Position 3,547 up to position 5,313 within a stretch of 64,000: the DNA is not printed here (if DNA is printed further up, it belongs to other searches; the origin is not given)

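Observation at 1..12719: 12.7-kb co-directional redox cluster: two GMC flavoprotein oxidoreductases and two membrane-anchored di-heme CCP/MauG-like cytochromes, plus OYE, hydrolase and metallophosphoesterase genes. Candidate undescribed oxidase/quinol-peroxidase system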

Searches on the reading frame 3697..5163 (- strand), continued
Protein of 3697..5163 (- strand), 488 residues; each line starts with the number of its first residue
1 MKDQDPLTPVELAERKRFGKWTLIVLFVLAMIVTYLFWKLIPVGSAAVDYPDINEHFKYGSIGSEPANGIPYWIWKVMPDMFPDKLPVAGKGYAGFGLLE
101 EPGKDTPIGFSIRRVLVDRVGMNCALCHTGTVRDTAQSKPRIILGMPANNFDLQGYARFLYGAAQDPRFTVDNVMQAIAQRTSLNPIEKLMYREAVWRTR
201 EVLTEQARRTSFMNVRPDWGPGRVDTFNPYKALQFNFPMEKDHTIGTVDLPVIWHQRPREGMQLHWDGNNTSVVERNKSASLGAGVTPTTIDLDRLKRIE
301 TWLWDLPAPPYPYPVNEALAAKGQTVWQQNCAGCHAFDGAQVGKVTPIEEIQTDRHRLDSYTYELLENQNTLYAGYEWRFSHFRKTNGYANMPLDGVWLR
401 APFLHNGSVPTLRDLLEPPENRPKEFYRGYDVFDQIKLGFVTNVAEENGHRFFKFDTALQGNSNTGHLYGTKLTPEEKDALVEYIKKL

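Call 64: search_protein_families(library=pfam, proteins=[P0254, P0274, P0255, P0266, P0281, P0303, P0342, P0327, P0346, P0356], max_evalue=0.001)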
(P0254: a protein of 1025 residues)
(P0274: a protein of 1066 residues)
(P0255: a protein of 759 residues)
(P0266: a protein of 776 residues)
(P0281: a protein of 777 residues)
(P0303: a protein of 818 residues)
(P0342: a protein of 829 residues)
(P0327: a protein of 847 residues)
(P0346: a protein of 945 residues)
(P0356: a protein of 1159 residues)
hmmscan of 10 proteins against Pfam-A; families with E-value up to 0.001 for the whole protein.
P0254 (1025 aa): 3 families
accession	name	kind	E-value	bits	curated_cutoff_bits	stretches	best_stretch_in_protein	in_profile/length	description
PF00724.26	Oxidored_FMN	-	1.9e-42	146.2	27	1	43-257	12-229/342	NADH:flavin oxidoreductase / NADH oxidase family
PF21419.2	RoxA-like_Cyt-c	-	7.7e-18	64.2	26.7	1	925-963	1-38/39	RoxA-like, cytochrome c-like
PF13442.11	Cytochrome_CBB3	-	8.2e-05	23.3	27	0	856-883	2-25/68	Cytochrome C oxidase, cbb3-type, subunit III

P0274 (1066 aa): 3 families
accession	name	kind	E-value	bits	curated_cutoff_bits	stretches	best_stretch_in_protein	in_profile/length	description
PF21419.2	RoxA-like_Cyt-c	-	9.3e-17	60.8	26.7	1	963-1001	1-38/39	RoxA-like, cytochrome c-like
PF13442.11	Cytochrome_CBB3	-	4.5e-06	27.3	27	0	881-903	4-20/68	Cytochrome C oxidase, cbb3-type, subunit III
PF00034.26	Cytochrom_C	-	0.00015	23.4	21.3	0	881-900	2-21/90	Cytochrome c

P0255 (759 aa): 3 families
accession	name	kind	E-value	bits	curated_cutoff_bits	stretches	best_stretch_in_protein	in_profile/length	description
PF21419.2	RoxA-like_Cyt-c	-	3.6e-18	65.3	26.7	1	660-698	1-38/39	RoxA-like, cytochrome c-like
PF13442.11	Cytochrome_CBB3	-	2.9e-08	34.4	27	0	591-616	1-24/68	Cytochrome C oxidase, cbb3-type, subunit III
PF00034.26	Cytochrom_C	-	1.7e-06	29.7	21.3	0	593-617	1-25/90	Cytochrome c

P0266 (776 aa): 3 families
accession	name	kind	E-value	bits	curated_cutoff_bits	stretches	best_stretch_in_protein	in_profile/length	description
PF21419.2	RoxA-like_Cyt-c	-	4.8e-16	58.5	26.7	1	679-717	1-38/39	RoxA-like, cytochrome c-like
PF00034.26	Cytochrom_C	-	4.5e-05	25.1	21.3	0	612-636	1-25/90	Cytochrome c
PF13442.11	Cytochrome_CBB3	-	0.00015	22.5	27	0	612-641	3-28/68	Cytochrome C oxidase, cbb3-type, subunit III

P0281 (777 aa): 3 families
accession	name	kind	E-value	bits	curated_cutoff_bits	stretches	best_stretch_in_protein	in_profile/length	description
PF21419.2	RoxA-like_Cyt-c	-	1.3e-16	60.3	26.7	1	675-714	1-39/39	RoxA-like, cytochrome c-like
PF13442.11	Cytochrome_CBB3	-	5.6e-06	27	27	0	607-656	2-44/68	Cytochrome C oxidase, cbb3-type, subunit III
PF00034.26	Cytochrom_C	-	1.8e-05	26.4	21.3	0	610-637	3-30/90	Cytochrome c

P0303 (818 aa): 2 families
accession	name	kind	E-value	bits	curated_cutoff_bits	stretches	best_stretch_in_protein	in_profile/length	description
PF21419.2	RoxA-like_Cyt-c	-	2.6e-16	59.3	26.7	1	725-763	1-38/39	RoxA-like, cytochrome c-like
PF00034.26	Cytochrom_C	-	5.4e-05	24.9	21.3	0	657-694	2-39/90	Cytochrome c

P0342 (829 aa): 3 families
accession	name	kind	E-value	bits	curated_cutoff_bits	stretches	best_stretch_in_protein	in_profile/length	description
PF21419.2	RoxA-like_Cyt-c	-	3.8e-14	52.4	26.7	1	690-727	2-38/39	RoxA-like, cytochrome c-like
PF00034.26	Cytochrom_C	-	5e-06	28.2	21.3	1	622-654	1-27/90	Cytochrome c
PF13442.11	Cytochrome_CBB3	-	0.00016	22.4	27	0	621-658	2-37/68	Cytochrome C oxidase, cbb3-type, subunit III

P0327 (847 aa): 3 families
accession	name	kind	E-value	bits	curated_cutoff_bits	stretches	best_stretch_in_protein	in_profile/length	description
PF21419.2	RoxA-like_Cyt-c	-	2.8e-13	49.6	26.7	1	744-773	1-30/39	RoxA-like, cytochrome c-like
PF13442.11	Cytochrome_CBB3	-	1.5e-06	28.8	27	1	670-719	4-47/68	Cytochrome C oxidase, cbb3-type, subunit III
PF00034.26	Cytochrom_C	-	3.9e-05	25.3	21.3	0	670-706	2-39/90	Cytochrome c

P0346 (945 aa): 4 families
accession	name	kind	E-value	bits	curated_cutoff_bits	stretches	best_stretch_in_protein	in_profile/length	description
PF21419.2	RoxA-like_Cyt-c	-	1.6e-13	50.4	26.7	1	725-754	1-30/39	RoxA-like, cytochrome c-like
PF13442.11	Cytochrome_CBB3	-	5e-06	27.2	27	0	643-697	2-49/68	Cytochrome C oxidase, cbb3-type, subunit III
PF00034.26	Cytochrom_C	-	5.8e-05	24.8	21.3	0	644-674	1-32/90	Cytochrome c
PF02563.21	Poly_export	-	0.00014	22.4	28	1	786-842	5-63/77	Polysaccharide biosynthesis/export protein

P0356 (1159 aa): 3 families
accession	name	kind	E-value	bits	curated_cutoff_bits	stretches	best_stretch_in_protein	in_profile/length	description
PF21419.2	RoxA-like_Cyt-c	-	8.6e-15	54.5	26.7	1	829-858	1-30/39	RoxA-like, cytochrome c-like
PF13442.11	Cytochrome_CBB3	-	1.4e-06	28.9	27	0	739-786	4-45/68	Cytochrome C oxidase, cbb3-type, subunit III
PF00034.26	Cytochrom_C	-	1.2e-05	26.9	21.3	0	739-774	2-27/90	Cytochrome c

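Call 66: search_solved_structures(query=L023:7140-8063:+, max_evalue=10)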
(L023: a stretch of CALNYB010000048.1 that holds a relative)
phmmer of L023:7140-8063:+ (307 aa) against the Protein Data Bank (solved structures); distinct sequences matched with E-value up to 10: 1.
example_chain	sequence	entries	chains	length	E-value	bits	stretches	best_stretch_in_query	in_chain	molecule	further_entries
3lyg_A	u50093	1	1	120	0.29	13.6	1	213-299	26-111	NTF2-like protein of unknown function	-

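Call 78: predict_structure(alignment_id=A3)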
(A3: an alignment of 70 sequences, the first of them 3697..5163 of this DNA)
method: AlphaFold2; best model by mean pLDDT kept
length: 488 residues; sequences in the alignment: 70
mean_pLDDT: 95.8   pTM: 0.91
mean pLDDT of the five models: 95.8, 95.3, 95.2, 95.1, 94.1
residues with pLDDT >= 90: 461; 70-90: 20; 50-70: 7; < 50: 0
segments of 3 or more residues with pLDDT < 50: none
pLDDT, mean of each block of 10 residues (from residue 1): 81 95 97 86 75 98 96 98 96 97 98 95 98 98 97 98 99 99 96 98 98 97 96 96 97 96 96 96 93 96 97 98 98 97 98 97 95 91 97 95 96 98 98 98 95 98 97 98 97
secondary structure, 60 per line:
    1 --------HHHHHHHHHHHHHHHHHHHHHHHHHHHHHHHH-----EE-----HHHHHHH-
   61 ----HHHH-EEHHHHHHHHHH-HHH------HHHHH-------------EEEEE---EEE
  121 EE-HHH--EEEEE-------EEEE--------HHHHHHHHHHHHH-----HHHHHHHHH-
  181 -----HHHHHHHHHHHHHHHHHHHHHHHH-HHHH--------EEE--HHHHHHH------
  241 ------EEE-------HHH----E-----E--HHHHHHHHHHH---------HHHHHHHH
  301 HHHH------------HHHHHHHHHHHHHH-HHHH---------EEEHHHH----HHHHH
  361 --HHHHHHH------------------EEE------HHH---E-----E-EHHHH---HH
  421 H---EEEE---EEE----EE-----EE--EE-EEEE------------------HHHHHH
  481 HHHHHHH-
elements in order: H9-40 H53-59 H65-68 H72-81 H92-96 E110-114 E118-122 E129-133 E141-144 H153-165 H171-179 H186-209 H211-214 E223-225 H228-234 E247-249 H273-283 H293-304 H317-330 H332-335 E345-347 H348-351 H356-360 H363-369 E388-390 H412-415 E425-428 E432-434 E453-456 H475-487
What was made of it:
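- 3697..5163 (-): g5 (cytA): membrane-anchored RoxA-like di-haem cytochrome c, 488 aa. The AF2 model has pLDDT 95.8 (call 78).
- The model has pLDDT 95.8 (call 78).
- Tried and rejected: The rerun with 70 diverse sequences gave 95.8 (call 78).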

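Call 80: fold_search(model_id=the predicted structure, library=pdb)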
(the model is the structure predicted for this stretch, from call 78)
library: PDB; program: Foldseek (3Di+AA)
matches with E <= 10: 71; with E <= 0.001: 1
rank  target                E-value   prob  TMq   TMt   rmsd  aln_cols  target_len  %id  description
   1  4b2n_A                1.0e-13  1.00  0.54  0.42   8.2       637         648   17  Latex Oxygenase RoxA (released 2013-07-24)
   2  3sle_B                1.8e-02  0.30  0.18  0.22  18.1       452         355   12  Crystal Structure of the P107C-MauG/pre-Methylamine Dehydrogenase Complex (released 2012-05-02)
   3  5c2v_C                2.2e-02  0.95  0.26  0.38  13.6       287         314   12  Kuenenia stuttgartiensis Hydrazine Synthase (released 2015-10-14)
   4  3rn1_A                4.7e-02  0.80  0.25  0.32  11.2       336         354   11  Crystal Structure of the W199E-MauG/pre-Methylamine Dehydrogenase Complex (released 2012-04-25)
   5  3sle_A                5.2e-02  0.23  0.18  0.23  17.9       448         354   11  Crystal Structure of the P107C-MauG/pre-Methylamine Dehydrogenase Complex (released 2012-05-02)
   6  4fa5_B                5.5e-02  0.20  0.18  0.22  17.7       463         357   12  Crystal Structure of WT MauG in Complex with Pre-Methylamine Dehydrogenase Aged 20 Days (released 2013-03-06)
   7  3orv_B                5.8e-02  0.89  0.28  0.37   9.4       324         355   13  Crystal Structure of the Y294H-MauG/pre-Methylamine Dehydrogenase Complex (released 2010-11-10)
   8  3rn1_B                6.9e-02  0.82  0.26  0.34  11.7       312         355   12  Crystal Structure of the W199E-MauG/pre-Methylamine Dehydrogenase Complex (released 2012-04-25)
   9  3rlm_B                7.7e-02  0.63  0.23  0.30  12.1       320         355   12  Structure of the W199F MauG/pre-Methylamine Dehydrogenase complex after treatment with hydrogen peroxide (released 2011-10-05)
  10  3rn0_A                9.6e-02  0.82  0.27  0.36  10.3       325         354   14  Crystal Structure of the W199K-MauG/pre-Methylamine Dehydrogenase Complex (released 2011-10-05)
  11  7jrg_D                2.1e-01  0.15  0.11  0.20  16.0       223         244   15  Plant Mitochondrial complex III2 from Vigna radiata (released 2021-01-20)
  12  8zno_D                3.8e-01  0.12  0.11  0.20  16.9       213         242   12  Cryo-EM structure of Arachis hypogaea bc1 complex (released 2025-06-04)
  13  8asi_C                5.0e-01  0.10  0.11  0.20  15.3       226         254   13  Four subunit cytochrome b-c1 complex from Rhodobacter sphaeroides in native nanodiscs - consensus refinement in the b- (released 2023-03-15)
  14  8e73_D                6.3e-01  0.08  0.10  0.18  16.3       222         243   11  Vigna radiata supercomplex I+III2 (full bridge) (released 2023-01-11)
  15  1fcd_C                8.2e-01  0.18  0.11  0.24   6.6        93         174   16  THE STRUCTURE OF FLAVOCYTOCHROME C SULFIDE DEHYDROGENASE FROM A PURPLE PHOTOTROPHIC BACTERIUM CHROMATIUM VINOSUM AT 2. (released 1994-11-01)
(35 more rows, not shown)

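Call 83: search_solved_structures(query=L085:15229-17121:+, max_evalue=0.00001)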
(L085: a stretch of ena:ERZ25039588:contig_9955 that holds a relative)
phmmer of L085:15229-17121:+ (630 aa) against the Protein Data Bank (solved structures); distinct sequences matched with E-value up to 0.00001: 43.
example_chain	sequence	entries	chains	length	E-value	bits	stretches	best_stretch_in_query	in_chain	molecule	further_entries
4kvj_A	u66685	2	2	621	1.8e-115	389.8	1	50-625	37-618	Fatty acid alpha-oxidase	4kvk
4kvl_A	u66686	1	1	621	6.3e-115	387.9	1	50-625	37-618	Fatty acid alpha-oxidase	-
4hhr_A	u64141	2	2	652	4.4e-109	368.6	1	51-625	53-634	Alpha-dioxygenase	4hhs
6erc_A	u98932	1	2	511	4.7e-18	67.9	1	475-584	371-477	Peroxinectin A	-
8s6c_A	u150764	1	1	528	7.9e-18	67.1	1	107-346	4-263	Lactoperoxidase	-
6wxr_A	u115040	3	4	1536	4.7e-16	61.3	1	108-279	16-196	Dual oxidase 1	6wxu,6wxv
5jvy_A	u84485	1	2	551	5.1e-16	61.2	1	479-568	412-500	Prostaglandin G/H synthase 2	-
4ph9_A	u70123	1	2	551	5.1e-16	61.1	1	479-568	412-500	Prostaglandin G/H synthase 2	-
5jvz_A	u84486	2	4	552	5.1e-16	61.1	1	479-568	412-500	Prostaglandin G/H synthase 2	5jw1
1ddx_A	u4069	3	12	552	5.2e-16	61.1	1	479-568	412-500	PROTEIN (PROSTAGLANDIN H2 SYNTHASE-2) | Prostaglandin G/H synthase 2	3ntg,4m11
3rr3_A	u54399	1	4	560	5.5e-16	61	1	479-568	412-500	Prostaglandin G/H synthase 2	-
6ofy_A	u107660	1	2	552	6.1e-16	60.9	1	479-568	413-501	Prostaglandin G/H synthase 2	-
3olt_A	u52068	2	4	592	6.6e-16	60.8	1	479-568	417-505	Prostaglandin G/H synthase 2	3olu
3ln0_A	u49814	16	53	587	6.6e-16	60.8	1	479-568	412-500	Prostaglandin G/H synthase 2 | Prostaglandin-endoperoxide synthase 2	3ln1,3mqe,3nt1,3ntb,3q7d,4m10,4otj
3mdl_A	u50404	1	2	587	6.7e-16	60.8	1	479-568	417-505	Prostaglandin G/H synthase 2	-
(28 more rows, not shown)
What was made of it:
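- The An_peroxidase of L085 matches plant fatty-acid alpha-dioxygenase over its full length (E 2e-115; call 83).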

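Call 84: search_protein_families(library=padloc, proteins=[window:3697-5163:-], max_evalue=0.001)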
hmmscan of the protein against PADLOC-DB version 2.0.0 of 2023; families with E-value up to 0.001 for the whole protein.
window:3697-5163:- (488 aa): 0 families

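Call 85: find_encoding_contigs(protein=P0005, flank=10000, max_places=1)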
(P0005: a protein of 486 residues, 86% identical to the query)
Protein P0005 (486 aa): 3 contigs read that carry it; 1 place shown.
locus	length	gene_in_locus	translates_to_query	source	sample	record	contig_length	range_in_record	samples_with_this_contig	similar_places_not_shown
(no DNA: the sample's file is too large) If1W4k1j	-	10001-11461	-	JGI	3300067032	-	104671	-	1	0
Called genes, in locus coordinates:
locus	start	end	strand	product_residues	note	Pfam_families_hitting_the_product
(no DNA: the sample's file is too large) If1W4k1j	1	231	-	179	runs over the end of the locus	PF00011:HSP20, PF17886:ArsA_HSP20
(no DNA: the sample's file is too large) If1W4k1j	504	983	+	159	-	PF01047:MarR (weak), PF13404:HTH_AsnC-type, PF13412:HTH_24, PF01037:AsnC_trans_reg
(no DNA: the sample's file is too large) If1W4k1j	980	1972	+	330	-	PF00892:EamA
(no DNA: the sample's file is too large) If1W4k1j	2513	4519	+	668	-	PF00149:Metallophos (weak)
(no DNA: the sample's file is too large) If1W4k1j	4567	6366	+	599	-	PF00732:GMC_oxred_N (faint), PF01266:DAO (weak), PF07992:Pyr_redox_2 (faint), PF13450:NAD_binding_8 (weak), PF05199:GMC_oxred_C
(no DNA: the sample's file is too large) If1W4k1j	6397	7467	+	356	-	PF00561:Abhydrolase_1 (weak)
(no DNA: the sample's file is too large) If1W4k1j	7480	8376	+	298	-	PF06314:ADC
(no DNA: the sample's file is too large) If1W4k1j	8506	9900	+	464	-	PF00724:Oxidored_FMN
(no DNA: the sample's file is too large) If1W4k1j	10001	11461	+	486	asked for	PF00034:Cytochrom_C (faint), PF13442:Cytochrome_CBB3 (faint), PF21419:RoxA-like_Cyt-c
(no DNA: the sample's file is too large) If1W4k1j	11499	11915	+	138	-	-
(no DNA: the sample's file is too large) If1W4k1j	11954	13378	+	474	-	PF00034:Cytochrom_C (faint), PF13442:Cytochrome_CBB3 (faint), PF21419:RoxA-like_Cyt-c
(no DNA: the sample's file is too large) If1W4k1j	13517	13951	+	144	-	-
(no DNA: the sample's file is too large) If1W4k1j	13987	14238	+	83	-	-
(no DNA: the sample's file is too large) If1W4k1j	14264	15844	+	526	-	PF00732:GMC_oxred_N, PF01266:DAO (faint), PF05199:GMC_oxred_C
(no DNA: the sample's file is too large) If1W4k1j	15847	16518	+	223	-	-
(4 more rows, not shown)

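Call 86: find_encoding_contigs(protein=P0008, flank=10000, max_places=1)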
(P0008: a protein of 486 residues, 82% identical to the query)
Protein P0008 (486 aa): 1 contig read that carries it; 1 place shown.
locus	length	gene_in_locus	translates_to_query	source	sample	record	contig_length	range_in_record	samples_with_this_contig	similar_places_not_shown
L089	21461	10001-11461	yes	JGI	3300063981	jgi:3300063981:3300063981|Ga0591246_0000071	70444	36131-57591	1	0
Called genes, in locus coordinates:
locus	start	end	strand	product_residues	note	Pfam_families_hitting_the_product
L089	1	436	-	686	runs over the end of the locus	-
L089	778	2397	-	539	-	PF02366:PMT (weak), PF13231:PMT_2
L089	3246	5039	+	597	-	PF00732:GMC_oxred_N (faint), PF01266:DAO (weak), PF13450:NAD_binding_8 (weak), PF05199:GMC_oxred_C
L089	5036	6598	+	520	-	PF01734:Patatin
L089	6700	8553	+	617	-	PF00034:Cytochrom_C (faint), PF13442:Cytochrome_CBB3 (faint), PF21419:RoxA-like_Cyt-c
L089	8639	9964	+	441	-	PF00724:Oxidored_FMN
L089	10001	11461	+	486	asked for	PF00034:Cytochrom_C (faint), PF13442:Cytochrome_CBB3 (faint), PF21419:RoxA-like_Cyt-c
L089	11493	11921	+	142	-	-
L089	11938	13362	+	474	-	PF00034:Cytochrom_C (faint), PF13442:Cytochrome_CBB3 (faint), PF21419:RoxA-like_Cyt-c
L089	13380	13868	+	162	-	-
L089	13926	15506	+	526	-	PF00732:GMC_oxred_N, PF01266:DAO (weak), PF05199:GMC_oxred_C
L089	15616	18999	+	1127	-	PF00656:Peptidase_C14, PF00149:Metallophos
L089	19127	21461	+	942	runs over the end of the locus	PF12770:CHAT, PF20308:TPR-S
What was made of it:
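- In an 82% relative, patatin replaces hydrolase+ADC next to the g9 orthologue (call 86).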
